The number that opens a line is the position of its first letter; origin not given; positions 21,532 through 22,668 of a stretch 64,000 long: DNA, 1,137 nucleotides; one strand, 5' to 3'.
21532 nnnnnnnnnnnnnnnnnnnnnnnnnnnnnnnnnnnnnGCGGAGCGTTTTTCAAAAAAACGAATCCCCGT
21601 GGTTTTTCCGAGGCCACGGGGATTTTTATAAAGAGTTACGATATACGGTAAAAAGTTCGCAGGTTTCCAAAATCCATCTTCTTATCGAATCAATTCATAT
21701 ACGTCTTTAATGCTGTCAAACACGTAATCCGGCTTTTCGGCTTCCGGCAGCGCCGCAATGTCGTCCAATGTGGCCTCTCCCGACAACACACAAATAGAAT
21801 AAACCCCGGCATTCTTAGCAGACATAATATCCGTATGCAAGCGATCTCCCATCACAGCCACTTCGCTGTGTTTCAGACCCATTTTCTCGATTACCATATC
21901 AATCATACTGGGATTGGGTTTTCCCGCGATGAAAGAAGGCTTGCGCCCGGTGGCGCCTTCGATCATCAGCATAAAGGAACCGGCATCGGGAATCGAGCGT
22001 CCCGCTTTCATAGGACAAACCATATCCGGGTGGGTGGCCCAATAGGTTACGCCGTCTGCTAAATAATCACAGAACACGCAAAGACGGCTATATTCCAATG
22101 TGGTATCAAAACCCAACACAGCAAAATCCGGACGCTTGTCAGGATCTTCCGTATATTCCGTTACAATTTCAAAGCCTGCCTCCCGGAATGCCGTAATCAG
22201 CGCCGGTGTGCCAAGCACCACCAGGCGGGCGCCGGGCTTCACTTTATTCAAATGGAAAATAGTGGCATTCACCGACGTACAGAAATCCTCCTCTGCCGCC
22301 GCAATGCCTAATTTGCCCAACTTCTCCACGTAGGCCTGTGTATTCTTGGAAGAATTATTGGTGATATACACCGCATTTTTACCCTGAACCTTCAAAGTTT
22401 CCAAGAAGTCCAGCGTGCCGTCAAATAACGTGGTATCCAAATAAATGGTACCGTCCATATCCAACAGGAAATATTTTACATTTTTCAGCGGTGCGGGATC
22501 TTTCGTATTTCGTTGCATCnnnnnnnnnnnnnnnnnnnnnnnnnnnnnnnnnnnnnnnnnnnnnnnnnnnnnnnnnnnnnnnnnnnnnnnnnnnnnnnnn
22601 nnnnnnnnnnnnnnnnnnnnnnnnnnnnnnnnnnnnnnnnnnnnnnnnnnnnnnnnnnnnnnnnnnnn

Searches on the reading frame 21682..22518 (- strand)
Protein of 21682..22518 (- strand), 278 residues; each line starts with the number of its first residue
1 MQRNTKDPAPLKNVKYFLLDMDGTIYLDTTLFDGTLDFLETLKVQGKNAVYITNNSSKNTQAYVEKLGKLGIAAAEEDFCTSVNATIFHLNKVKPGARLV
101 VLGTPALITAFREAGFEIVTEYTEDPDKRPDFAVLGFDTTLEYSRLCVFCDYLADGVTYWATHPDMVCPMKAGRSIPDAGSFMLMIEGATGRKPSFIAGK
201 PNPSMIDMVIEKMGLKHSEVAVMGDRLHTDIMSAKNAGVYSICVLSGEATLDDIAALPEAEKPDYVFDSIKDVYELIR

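Call 91: search_protein_families(library=pfam, proteins=[window:21682-22518:-], max_evalue=0.00001)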
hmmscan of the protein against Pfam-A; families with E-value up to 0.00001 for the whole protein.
window:21682-22518:- (278 aa): 4 families
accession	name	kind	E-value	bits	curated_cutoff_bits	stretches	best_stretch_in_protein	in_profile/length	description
PF13344.12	Hydrolase_6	-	2e-22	79.5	27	1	17-117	1-101/101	Haloacid dehalogenase-like hydrolase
PF13242.12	Hydrolase_like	-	2e-18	66.5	22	1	198-272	2-74/75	HAD-hyrolase-like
PF00702.32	Hydrolase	-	8.6e-13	49.5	26.4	1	193-238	151-191/191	haloacid dehalogenase-like hydrolase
PF13419.12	HAD_2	-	1e-11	45.7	23.8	1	199-244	134-178/178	Haloacid dehalogenase-like hydrolase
